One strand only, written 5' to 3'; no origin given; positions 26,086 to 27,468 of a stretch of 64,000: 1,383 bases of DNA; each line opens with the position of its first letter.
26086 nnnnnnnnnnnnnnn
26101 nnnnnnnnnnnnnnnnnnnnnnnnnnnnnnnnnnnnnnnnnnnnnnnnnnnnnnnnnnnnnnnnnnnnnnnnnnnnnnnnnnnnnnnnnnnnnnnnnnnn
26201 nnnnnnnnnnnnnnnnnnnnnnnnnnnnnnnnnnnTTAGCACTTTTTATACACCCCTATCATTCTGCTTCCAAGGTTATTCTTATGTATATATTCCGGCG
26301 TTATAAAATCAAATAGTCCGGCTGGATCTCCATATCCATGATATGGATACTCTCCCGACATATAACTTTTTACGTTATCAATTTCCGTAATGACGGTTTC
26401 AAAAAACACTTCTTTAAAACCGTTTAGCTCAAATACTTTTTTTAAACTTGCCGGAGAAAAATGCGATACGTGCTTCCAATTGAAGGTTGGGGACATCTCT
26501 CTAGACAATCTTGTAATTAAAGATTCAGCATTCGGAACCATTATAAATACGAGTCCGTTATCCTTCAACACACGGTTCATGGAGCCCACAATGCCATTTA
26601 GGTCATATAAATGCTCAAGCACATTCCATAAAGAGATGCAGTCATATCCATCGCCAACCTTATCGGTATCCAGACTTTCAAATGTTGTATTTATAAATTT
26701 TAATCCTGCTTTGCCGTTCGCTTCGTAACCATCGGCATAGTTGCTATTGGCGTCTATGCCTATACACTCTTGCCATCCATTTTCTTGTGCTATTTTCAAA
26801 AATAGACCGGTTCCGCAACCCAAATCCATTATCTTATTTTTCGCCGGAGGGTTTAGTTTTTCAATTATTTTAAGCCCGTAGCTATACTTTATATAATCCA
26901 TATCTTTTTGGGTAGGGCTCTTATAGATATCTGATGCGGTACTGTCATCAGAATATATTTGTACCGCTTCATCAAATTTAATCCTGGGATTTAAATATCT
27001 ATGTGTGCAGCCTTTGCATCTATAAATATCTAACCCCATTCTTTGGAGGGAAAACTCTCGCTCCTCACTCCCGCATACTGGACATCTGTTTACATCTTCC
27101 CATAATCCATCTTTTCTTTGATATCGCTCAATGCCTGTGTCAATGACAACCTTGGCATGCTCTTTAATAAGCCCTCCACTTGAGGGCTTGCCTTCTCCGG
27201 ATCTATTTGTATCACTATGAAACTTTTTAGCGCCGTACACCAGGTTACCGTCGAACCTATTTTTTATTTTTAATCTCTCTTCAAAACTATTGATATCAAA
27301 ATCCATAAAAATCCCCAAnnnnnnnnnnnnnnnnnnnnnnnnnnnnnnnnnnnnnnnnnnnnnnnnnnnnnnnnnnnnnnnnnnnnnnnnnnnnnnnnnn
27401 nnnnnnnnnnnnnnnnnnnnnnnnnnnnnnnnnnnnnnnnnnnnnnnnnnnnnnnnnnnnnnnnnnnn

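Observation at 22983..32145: Self-contained non-canonical ulosonic-acid pathway, possibly making a dicarboxylic (ulosaric) sugar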

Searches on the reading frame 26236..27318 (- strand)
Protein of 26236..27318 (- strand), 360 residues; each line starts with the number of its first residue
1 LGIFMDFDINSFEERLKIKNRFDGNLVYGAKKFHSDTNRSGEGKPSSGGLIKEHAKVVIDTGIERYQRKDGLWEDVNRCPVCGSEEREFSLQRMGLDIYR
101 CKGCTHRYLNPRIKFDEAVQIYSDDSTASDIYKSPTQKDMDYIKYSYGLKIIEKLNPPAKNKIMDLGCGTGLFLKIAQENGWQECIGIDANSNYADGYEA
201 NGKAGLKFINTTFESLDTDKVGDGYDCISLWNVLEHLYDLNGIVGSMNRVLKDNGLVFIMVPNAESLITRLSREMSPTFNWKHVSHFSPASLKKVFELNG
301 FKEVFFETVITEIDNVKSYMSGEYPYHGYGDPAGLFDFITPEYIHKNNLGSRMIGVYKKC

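Call 3: search_protein_families(library=pfam, proteins=[window:26236-27318:-], max_evalue=0.01)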
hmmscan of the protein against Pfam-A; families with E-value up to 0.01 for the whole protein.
window:26236-27318:- (360 aa): 8 families
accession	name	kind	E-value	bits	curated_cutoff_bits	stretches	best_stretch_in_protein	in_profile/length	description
PF13489.12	Methyltransf_23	-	1.9e-25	89.9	27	1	153-302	14-160/164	Methyltransferase domain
PF08241.18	Methyltransf_11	-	3.2e-11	44.2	21.2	1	165-259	2-95/95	Methyltransferase domain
PF13847.12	Methyltransf_31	-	6.8e-11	42.5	27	1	160-276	4-127/145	Methyltransferase domain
PF08242.18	Methyltransf_12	-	1.1e-09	39.3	30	1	164-256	1-97/98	Methyltransferase domain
PF13649.12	Methyltransf_25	-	1.5e-09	38.8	27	1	163-255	1-97/97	Methyltransferase domain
PF12760.12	Zn_ribbon_IS1595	-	0.0004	20.7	25.4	1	73-106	15-45/46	Transposase zinc-ribbon domain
PF01728.25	FtsJ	-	0.00071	20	24.1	1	151-220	12-82/181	FtsJ-like methyltransferase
PF01209.24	Ubie_methyltran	-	0.0075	16.1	20.1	0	151-260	39-152/233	ubiE/COQ5 methyltransferase family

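Call 4: search_protein_families(library=ncbifam, proteins=[window:26236-27318:-], max_evalue=0.01)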
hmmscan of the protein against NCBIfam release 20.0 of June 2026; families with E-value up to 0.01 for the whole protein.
window:26236-27318:- (360 aa): 15 families
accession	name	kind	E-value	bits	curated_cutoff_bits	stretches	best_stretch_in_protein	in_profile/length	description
TIGR01983.1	UbiG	equivalog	4.6e-12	45.7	102.95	1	138-263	28-155/228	bifunctional 2-polyprenyl-6-hydroxyphenol methylase/3-demethylubiquinol 3-O-methyltransferase UbiG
TIGR02072.1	BioC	equivalog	2e-08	34.4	184.95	1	150-302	25-172/244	malonyl-ACP O-methyltransferase BioC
NF045667.1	MTase_DVU1556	equivalog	7.3e-07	28.9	155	1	152-259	15-119/213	DVU_1556 family methyltransferase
TIGR01934.1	MenG_MenH_UbiE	subfamily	5.2e-06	25.9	158.35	1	151-260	31-142/223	ubiquinone/menaquinone biosynthesis methyltransferase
NF001244.0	PRK00216.1-5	equivalog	5.7e-06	25.8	216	1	150-260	39-154/236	bifunctional demethylmenaquinone methyltransferase/2-methoxy-6-polyprenyl-1,4-benzoquinol methylase UbiE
NF043040.1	corrin_prot_MT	hypoth_equivalog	1.8e-05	24.3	180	1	151-260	34-148/216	corrinoid protein-associated methyltransferase CpaM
TIGR04345.1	ovoA_Cterm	equivalog_domain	0.00015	21.4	170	0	223-262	133-172/242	putative 4-mercaptohistidine N1-methyltransferase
NF001785.0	PRK00517.2-2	equivalog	0.00027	20.2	188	1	159-216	145-206/282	50S ribosomal protein L11 methyltransferase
TIGR02021.1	BchM-ChlM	equivalog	0.00078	18.9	158.9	1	149-250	45-143/218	magnesium protoporphyrin IX methyltransferase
TIGR04074.1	bacter_Hen1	equivalog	0.0019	16.8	340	1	148-241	271-371/462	3' terminal RNA ribose 2'-O-methyltransferase Hen1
TIGR02469.1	CbiT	equivalog_domain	0.0022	18.2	78.3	1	151-203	11-64/124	precorrin-6Y C5,15-methyltransferase (decarboxylating) subunit CbiT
TIGR04543.1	ketoArg_3Met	equivalog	0.0023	17.1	425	1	157-240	147-236/336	2-ketoarginine methyltransferase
NF011650.0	PRK15068.1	equivalog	0.0044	15.9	209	1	151-258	114-224/324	tRNA 5-methoxyuridine(34)/uridine 5-oxyacetic acid(34) synthase CmoB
NF008686.0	PRK11705.1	equivalog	0.0049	15.9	400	1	151-259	159-265/383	cyclopropane fatty acyl phospholipid synthase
TIGR02081.1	metW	equivalog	0.0064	16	189.5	0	158-253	12-104/194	methionine biosynthesis protein MetW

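Call 19: search_solved_structures(query=window:26236-27318:-, show_alignments=1, max_evalue=0.01)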
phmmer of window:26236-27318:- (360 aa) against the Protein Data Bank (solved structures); distinct sequences matched with E-value up to 0.01: 17.
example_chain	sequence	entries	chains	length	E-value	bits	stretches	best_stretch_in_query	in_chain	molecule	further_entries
3cc8_A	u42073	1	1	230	2.9e-08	36.2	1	161-282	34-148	Putative methyltransferase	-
3dli_A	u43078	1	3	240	2.3e-06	30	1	161-307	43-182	methyltransferase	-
1xxl_A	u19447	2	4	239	8.3e-06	28.1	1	146-262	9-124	YcgJ protein | ycgJ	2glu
4rv9_A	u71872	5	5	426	0.00015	24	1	138-309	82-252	D-mycarose 3-C-methyltransferase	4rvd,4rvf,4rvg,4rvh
1ve3_A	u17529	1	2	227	0.00022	23.5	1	135-274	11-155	hypothetical protein PH0226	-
3ccf_A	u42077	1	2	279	0.00032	22.9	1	126-193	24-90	Cyclopropane-fatty-acyl-phospholipid synthase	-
3mgg_A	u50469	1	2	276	0.00036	22.7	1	156-260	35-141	Methyltransferase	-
2p7h_A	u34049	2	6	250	0.00054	22.1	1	162-275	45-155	Hypothetical protein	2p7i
5gm1_A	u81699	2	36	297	0.0011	21.2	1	147-270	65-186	O-methylransferase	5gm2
3e8s_A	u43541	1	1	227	0.0014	20.8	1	161-260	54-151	Putative SAM Dependent Methyltransferase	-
3jwj_A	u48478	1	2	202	0.0027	19.9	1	157-266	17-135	Hen1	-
3jwh_A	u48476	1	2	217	0.0031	19.6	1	156-266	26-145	Hen1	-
4kdr_A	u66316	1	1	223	0.0057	18.8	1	160-264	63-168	3-demethylubiquinone-9 3-methyltransferase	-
5dpm_A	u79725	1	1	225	0.0058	18.7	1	160-264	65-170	Ubiquinone biosynthesis O-methyltransferase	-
3bkw_A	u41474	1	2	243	0.0072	18.4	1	162-254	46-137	S-adenosylmethionine dependent methyltransferase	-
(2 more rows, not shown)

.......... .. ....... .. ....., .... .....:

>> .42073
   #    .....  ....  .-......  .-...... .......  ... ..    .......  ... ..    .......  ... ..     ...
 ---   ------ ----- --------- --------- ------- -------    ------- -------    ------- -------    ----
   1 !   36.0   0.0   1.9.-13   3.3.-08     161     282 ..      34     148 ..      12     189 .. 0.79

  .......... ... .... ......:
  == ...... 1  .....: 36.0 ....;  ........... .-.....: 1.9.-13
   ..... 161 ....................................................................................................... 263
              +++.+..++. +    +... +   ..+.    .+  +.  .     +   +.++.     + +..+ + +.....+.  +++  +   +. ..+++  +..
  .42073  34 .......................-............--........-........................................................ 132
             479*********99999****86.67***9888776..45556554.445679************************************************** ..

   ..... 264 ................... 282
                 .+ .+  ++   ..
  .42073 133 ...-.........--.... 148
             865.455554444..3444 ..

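Call 64: search_solved_structures(query=A4, max_evalue=0.01)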
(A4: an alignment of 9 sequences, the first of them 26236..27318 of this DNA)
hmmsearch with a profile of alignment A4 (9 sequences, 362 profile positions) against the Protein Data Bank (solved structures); distinct sequences matched with E-value up to 0.01: 59.
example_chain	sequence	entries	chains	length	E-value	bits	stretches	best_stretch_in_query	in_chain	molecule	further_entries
3cc8_A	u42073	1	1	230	2e-09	40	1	165-270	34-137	Putative methyltransferase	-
2p7h_A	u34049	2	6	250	3.4e-08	35.9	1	166-277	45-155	Hypothetical protein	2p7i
4kdr_A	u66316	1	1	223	6.6e-08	35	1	165-265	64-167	3-demethylubiquinone-9 3-methyltransferase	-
5dpm_A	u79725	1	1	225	6.7e-08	35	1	165-265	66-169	Ubiquinone biosynthesis O-methyltransferase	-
4kdc_A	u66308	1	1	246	7.6e-08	34.8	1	165-263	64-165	3-demethylubiquinone-9 3-methyltransferase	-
5f8c_A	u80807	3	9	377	4.1e-07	32.4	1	166-266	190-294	Methyltransferase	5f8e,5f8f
1xxl_A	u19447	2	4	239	1.2e-06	30.8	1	155-262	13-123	YcgJ protein | ycgJ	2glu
4rv9_A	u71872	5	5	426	3.1e-06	29.5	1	156-310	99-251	D-mycarose 3-C-methyltransferase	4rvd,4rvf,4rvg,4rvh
3jwj_A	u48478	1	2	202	3.5e-06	29.3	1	155-268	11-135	Hen1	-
3jwh_A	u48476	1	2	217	3.9e-06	29.2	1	155-268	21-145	Hen1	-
3e8s_A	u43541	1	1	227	8e-06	28.1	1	165-262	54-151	Putative SAM Dependent Methyltransferase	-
5gm1_A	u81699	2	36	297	1.1e-05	27.7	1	150-266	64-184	O-methylransferase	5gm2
6gkv_A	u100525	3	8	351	1.2e-05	27.5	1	164-261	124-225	Coclaurine N-methyltransferase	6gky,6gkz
3ccf_A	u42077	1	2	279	2.4e-05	26.6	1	131-257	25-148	Cyclopropane-fatty-acyl-phospholipid synthase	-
1ve3_A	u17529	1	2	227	3.9e-05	25.9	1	139-274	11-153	hypothetical protein PH0226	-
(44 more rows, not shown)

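Call 74: find_related_loci(query=A4, collection=genome_contigs, flank=10000)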
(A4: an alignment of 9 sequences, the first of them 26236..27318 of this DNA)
Query A4 (360 aa) in genome_contigs; peptide patterns used: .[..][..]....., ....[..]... (x = any residue, [..] = any of these).
74 stretches matched a pattern; 18 encode a relative of the query (tblastn E <= 1e-3); 18 distinct loci.
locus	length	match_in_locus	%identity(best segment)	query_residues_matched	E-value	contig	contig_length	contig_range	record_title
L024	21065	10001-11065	86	5-359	0e+0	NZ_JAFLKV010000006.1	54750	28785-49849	MAG: Sulfuricurvum sp. isolate LaCa_MAG_14 c_000000001037, whole genome shotgun sequence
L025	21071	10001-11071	66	1-358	2e-168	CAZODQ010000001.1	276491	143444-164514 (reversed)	MAG TPA_asm: uncultured Actinomycetota bacterium isolate SRP323688_co1_252 genome assembly, contig: NODE_57_length_27649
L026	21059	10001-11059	66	6-360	5e-166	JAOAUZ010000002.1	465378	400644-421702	MAG: Rickettsiales bacterium isolate ssMAG-31 ss-C24, whole genome shotgun sequence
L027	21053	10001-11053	65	7-359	2e-164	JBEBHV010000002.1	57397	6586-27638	MAG: Rickettsiales bacterium isolate SF1_2_7 NODE_373_length_57397_cov_3.891602, whole genome shotgun sequence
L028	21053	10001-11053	65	7-359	5e-164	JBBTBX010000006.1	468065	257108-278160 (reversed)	MAG: Pseudomonadota bacterium isolate H41-bin258_1 H41_bin258_1_000000000006, whole genome shotgun sequence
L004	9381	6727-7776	64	7-358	5e-163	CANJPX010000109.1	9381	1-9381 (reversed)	MAG: Bacteroidetes bacterium isolate RH-23may17-678 genome assembly, contig: RH-23may17-C59629, whole genome shotgun seq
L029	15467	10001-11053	64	7-359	1e-162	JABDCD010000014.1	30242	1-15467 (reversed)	MAG: Alphaproteobacteria bacterium isolate BWMinControl_Nextera46_MAG5 3300020797.a:Ga0207022_10060, whole genome shotgu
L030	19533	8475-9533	64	5-359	3e-161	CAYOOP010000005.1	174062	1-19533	MAG TPA_asm: uncultured Rickettsiales bacterium isolate SRP150892_co1_88 genome assembly, contig: NODE_43_length_174062_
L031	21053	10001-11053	64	7-359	7e-160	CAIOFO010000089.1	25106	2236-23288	MAG: uncultured Alphaproteobacteria bacterium isolate MJ-time_bin-1772 genome assembly, contig: bin-1772:089/160, whole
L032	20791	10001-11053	62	7-359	1e-159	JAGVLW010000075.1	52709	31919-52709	MAG: Alphaproteobacteria bacterium isolate SW_3 c_000000072857, whole genome shotgun sequence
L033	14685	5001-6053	64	7-359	2e-159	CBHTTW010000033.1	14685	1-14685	MAG TPA_asm: uncultured Alphaproteobacteria bacterium isolate ERR14722427_binner13_Refined_35 genome assembly, contig: E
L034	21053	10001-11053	65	7-359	2e-159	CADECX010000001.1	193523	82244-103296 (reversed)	MAG: uncultured Alphaproteobacteria bacterium isolate Alphaproteobacteria sp. RBC027 genome assembly, contig: MAG027_1,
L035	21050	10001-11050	65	7-358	1e-162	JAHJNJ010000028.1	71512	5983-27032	MAG: Gammaproteobacteria bacterium isolate Old_saline_glass_biofilm.mb.10 Old_saline_glass_b.mb.10_k141_39913, whole gen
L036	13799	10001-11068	63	1-358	6e-158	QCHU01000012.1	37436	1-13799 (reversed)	Prochlorococcus sp. AG-402-G19 Ga0171863_112, whole genome shotgun sequence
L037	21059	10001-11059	60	5-359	1e-150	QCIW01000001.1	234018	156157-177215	Prochlorococcus sp. AG-402-N21 Ga0115749_101, whole genome shotgun sequence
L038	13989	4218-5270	56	6-358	3e-137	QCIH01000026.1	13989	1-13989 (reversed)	Prochlorococcus sp. AG-402-K16 Ga0115737_126, whole genome shotgun sequence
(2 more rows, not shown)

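Call 77: search_protein_families(library=ncbifam, proteins=[L030:5544-6572:+, L030:6593-7768:+, L030:10221-11198:+, L032:5478-6899:+, L032:6904-7953:+, L032:7975-9132:+, L038:1203-2234:+, L038:2287-4131:+, L025:7549-8244:+, L032:12654-13481:+], max_evalue=0.000001)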
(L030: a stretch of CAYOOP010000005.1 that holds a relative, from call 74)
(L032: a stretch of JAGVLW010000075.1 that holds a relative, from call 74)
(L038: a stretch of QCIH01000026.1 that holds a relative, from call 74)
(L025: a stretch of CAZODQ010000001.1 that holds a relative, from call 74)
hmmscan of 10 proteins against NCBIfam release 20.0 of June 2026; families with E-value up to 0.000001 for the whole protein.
L030:5544-6572:+ (342 aa): 2 families
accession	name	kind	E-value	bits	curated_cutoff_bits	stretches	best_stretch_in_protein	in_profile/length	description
TIGR03569.1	NeuB_NnaB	equivalog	1.8e-88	296.8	399.65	1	14-334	1-328/329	N-acetylneuraminate synthase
TIGR03586.1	PseI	equivalog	2.3e-66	224.3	340.25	1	15-335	3-327/327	pseudaminic acid synthase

L030:6593-7768:+ (391 aa): 2 families
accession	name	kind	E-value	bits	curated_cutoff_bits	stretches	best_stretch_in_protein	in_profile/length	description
TIGR03568.1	NeuC_NnaA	equivalog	5.9e-106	354.4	235.9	1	5-369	1-365/365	UDP-N-acetylglucosamine 2-epimerase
TIGR00236.1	wecB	equivalog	3.2e-21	75.9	210.15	1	6-370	2-363/366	non-hydrolyzing UDP-N-acetylglucosamine 2-epimerase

L030:10221-11198:+ (325 aa): 1 family
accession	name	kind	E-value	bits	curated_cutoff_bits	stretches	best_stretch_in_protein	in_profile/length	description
TIGR03466.1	HpnA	hypoth_equivalog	3.3e-15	55.8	367.65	1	9-310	2-307/327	hopanoid-associated sugar epimerase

L032:5478-6899:+ (473 aa): 7 families
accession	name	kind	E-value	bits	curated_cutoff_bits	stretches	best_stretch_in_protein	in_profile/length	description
TIGR03026.1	NDP-sugDHase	subfamily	1.2e-125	419.5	189.8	1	55-460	3-412/413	nucleotide sugar dehydrogenase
NF008286.0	PRK11064.1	equivalog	4e-72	243.1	459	1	54-463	5-419/420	UDP-N-acetyl-D-mannosamine dehydrogenase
NF040825.1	UDPMaNacDH_Arch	equivalog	6.4e-70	236.1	750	1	55-469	3-407/418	UDP-N-acetyl-D-mannosamine dehydrogenase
NF011729.0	PRK15182.1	equivalog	2.7e-61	207.6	592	1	55-408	9-359/425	Vi polysaccharide biosynthesis UDP-N-acetylglucosamine C-6 dehydrogenase TviB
NF041297.1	UDPGDh_AglM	equivalog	8.8e-46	156.7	670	1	55-461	3-415/429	UDP-glucose 6-dehydrogenase AglM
NF047673.2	TeichurnBiosyTuaD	equivalog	1e-33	117.2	700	1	55-462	4-413/439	UDP-glucose 6-dehydrogenase TuaD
NF011631.0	PRK15057.1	equivalog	1.4e-08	34.3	757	0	238-404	182-337/388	UDP-glucose 6-dehydrogenase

L032:6904-7953:+ (349 aa): 2 families
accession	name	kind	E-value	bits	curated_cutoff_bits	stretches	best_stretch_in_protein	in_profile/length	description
TIGR03569.1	NeuB_NnaB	equivalog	7.5e-94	314.5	399.65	1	15-339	1-329/329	N-acetylneuraminate synthase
TIGR03586.1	PseI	equivalog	8.7e-67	225.6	340.25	1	16-336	3-324/327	pseudaminic acid synthase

L032:7975-9132:+ (385 aa): 2 families
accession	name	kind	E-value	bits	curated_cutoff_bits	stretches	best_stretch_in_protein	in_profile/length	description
TIGR03568.1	NeuC_NnaA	equivalog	5.3e-100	334.8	235.9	1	7-370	1-364/365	UDP-N-acetylglucosamine 2-epimerase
TIGR00236.1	wecB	equivalog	2.8e-15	56.3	210.15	1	8-371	2-362/366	non-hydrolyzing UDP-N-acetylglucosamine 2-epimerase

L038:1203-2234:+ (343 aa): 3 families
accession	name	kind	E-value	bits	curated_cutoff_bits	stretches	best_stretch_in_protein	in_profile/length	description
NF045667.1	MTase_DVU1556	equivalog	9.3e-09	35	155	1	139-271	22-162/213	DVU_1556 family methyltransferase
TIGR01983.1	UbiG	equivalog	4.7e-08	32.6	102.95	1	124-233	30-151/228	bifunctional 2-polyprenyl-6-hydroxyphenol methylase/3-demethylubiquinol 3-O-methyltransferase UbiG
TIGR02072.1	BioC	equivalog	3.8e-07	30.2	184.95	1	125-273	21-175/244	malonyl-ACP O-methyltransferase BioC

L038:2287-4131:+ (614 aa): 5 families
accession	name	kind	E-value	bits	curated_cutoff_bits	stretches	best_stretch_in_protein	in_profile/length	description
TIGR01536.1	asn_synth_AEB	equivalog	1.1e-69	235.8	267.1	1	2-549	1-516/517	asparagine synthase (glutamine-hydrolyzing)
TIGR03108.1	eps_aminotran_1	hypoth_equivalog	1.4e-49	169.3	816.9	1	1-379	1-377/628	XrtA/PEP-CTERM system amidotransferase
NF006949.0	PRK09431.1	equivalog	1.7e-45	155.6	499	1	1-377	1-359/554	asparagine synthase B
TIGR03104.1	trio_amidotrans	equivalog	7.5e-36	123.5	570.1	1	22-386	21-387/589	N-acetylglutaminylglutamine amidotransferase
NF033535.1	lass_lactam_cya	exception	6.3e-28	97.7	525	1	12-427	14-424/668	lasso peptide isopeptide bond-forming cyclase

L025:7549-8244:+ (231 aa): 0 families

L032:12654-13481:+ (275 aa): 5 families
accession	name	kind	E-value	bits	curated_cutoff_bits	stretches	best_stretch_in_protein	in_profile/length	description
NF005414.0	PRK06988.1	equivalog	1.8e-14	53.4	316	1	66-194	40-167/311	formyltransferase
NF005998.1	PRK08125.1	equivalog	1.7e-11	43.2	777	1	63-203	35-174/649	bifunctional UDP-4-amino-4-deoxy-L-arabinose formyltransferase/UDP-glucuronic acid oxidase ArnA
TIGR00639.1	PurN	equivalog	9.4e-11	41.6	150.1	1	93-194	68-169/192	phosphoribosylglycinamide formyltransferase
TIGR00460.1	fmt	equivalog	3.4e-09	36.3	201.5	1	83-195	57-170/315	methionyl-tRNA formyltransferase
NF005755.0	PRK07579.1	equivalog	2.1e-08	34.3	238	1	98-202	60-160/245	dTDP-4-amino-4,6-dideoxyglucose formyltransferase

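Call 89: search_protein_families(library=pfam, proteins=[L025:7549-8244:+, L025:11882-12835:+, L030:10221-11198:+, L032:13358-14404:+, L032:14507-15301:+, L037:18039-19106:+, L037:17147-18025:+, L037:19120-19758:+], max_evalue=0.001)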
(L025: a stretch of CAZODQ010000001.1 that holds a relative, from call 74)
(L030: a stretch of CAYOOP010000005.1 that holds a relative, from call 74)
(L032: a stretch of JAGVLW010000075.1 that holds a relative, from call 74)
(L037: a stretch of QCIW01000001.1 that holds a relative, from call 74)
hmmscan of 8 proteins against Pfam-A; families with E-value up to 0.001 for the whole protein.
L025:7549-8244:+ (231 aa): 2 families
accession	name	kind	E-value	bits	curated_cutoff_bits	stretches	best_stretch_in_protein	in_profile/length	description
PF05711.17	TylF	-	2.1e-23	83.4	23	1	47-219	88-254/264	Macrocin-O-methyltransferase (TylF)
PF13578.12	Methyltransf_24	-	0.00024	22.4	26.3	1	55-188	1-105/105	Methyltransferase domain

L025:11882-12835:+ (317 aa): 8 families
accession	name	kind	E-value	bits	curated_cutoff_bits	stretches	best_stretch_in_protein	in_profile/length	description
PF08241.18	Methyltransf_11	-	1.4e-13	51.7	21.2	1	161-210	46-95/95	Methyltransferase domain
PF13489.12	Methyltransf_23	-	3.1e-07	30.7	27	1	163-267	69-161/164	Methyltransferase domain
PF13847.12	Methyltransf_31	-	3.6e-07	30.4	27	1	164-212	64-111/145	Methyltransferase domain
PF13649.12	Methyltransf_25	-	6.1e-07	30.5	27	1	160-206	49-97/97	Methyltransferase domain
PF01209.24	Ubie_methyltran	-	9.3e-07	28.9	20.1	1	163-247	104-180/233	ubiE/COQ5 methyltransferase family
PF08242.18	Methyltransf_12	-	3.4e-06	28.1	30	1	163-208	55-98/98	Methyltransferase domain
PF01234.23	NNMT_PNMT_TEMT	-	0.00036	20.3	25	1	161-232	150-219/261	NNMT/PNMT/TEMT family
PF20922.3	Anamorsin_N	-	0.00064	19.9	27.1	0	161-215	34-92/163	Anamorsin, N-terminal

L030:10221-11198:+ (325 aa): 5 families
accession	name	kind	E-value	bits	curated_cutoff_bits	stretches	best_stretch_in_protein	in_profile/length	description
PF01370.27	Epimerase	-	1.8e-16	60.7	20.9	1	10-225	1-234/240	NAD dependent epimerase/dehydratase family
PF13460.12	NAD_binding_10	-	1.7e-07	31.8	27.2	1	14-177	1-151/184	NAD(P)H-binding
PF16363.11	GDP_Man_Dehyd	-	1.9e-07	31.3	27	1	11-157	1-166/332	GDP-mannose 4,6 dehydratase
PF04321.23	RmlD_sub_bind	-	2.4e-07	30.6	27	1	9-175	2-154/287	RmlD substrate binding domain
PF01073.25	3Beta_HSD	-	2.4e-05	23.9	22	1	11-222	1-234/280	3-beta hydroxysteroid dehydrogenase/isomerase family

L032:13358-14404:+ (348 aa): 1 family
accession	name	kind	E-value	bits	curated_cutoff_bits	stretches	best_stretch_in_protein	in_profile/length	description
PF01522.26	Polysacc_deac_1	-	4.2e-21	75.6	23.1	2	221-308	47-118/124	Polysaccharide deacetylase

L032:14507-15301:+ (264 aa): 5 families
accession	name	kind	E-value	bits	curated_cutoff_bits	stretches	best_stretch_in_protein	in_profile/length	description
PF13649.12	Methyltransf_25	-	1.2e-11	45.6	27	1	59-144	1-87/97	Methyltransferase domain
PF08241.18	Methyltransf_11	-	3.3e-11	44.1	21.2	1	61-139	2-78/95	Methyltransferase domain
PF08242.18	Methyltransf_12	-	5.9e-07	30.6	30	1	61-138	2-82/98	Methyltransferase domain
PF13489.12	Methyltransf_23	-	3.8e-06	27.2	27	1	38-164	5-123/164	Methyltransferase domain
PF13847.12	Methyltransf_31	-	0.00015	22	27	1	59-139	7-92/145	Methyltransferase domain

L037:18039-19106:+ (355 aa): 2 families
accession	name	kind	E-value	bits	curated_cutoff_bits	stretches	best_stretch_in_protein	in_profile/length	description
PF03102.20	NeuB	-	6e-67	226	22.1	1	37-281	1-241/241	NeuB family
PF08666.17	SAF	-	6.1e-07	30.3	21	1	296-354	2-62/63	SAF domain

L037:17147-18025:+ (292 aa): 5 families
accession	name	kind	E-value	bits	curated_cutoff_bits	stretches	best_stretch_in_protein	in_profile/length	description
PF04321.23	RmlD_sub_bind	-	1.2e-33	116.9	27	1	4-285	2-283/287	RmlD substrate binding domain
PF01370.27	Epimerase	-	1.8e-18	67.2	20.9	1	5-179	1-196/240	NAD dependent epimerase/dehydratase family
PF16363.11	GDP_Man_Dehyd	-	2.3e-10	40.9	27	1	40-151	58-172/332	GDP-mannose 4,6 dehydratase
PF07993.18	NAD_binding_4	-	2.9e-05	23.8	20.1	1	60-153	90-203/258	Male sterility protein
PF02719.21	Polysacc_synt_2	-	3.8e-05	23.5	20.2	1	46-110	65-130/293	Polysaccharide biosynthesis protein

L037:19120-19758:+ (212 aa): 1 family
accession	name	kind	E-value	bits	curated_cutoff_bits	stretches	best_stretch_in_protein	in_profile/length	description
PF00535.33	Glycos_transf_2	-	5.9e-23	82.1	23.3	1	5-114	2-116/168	Glycosyl transferase family 2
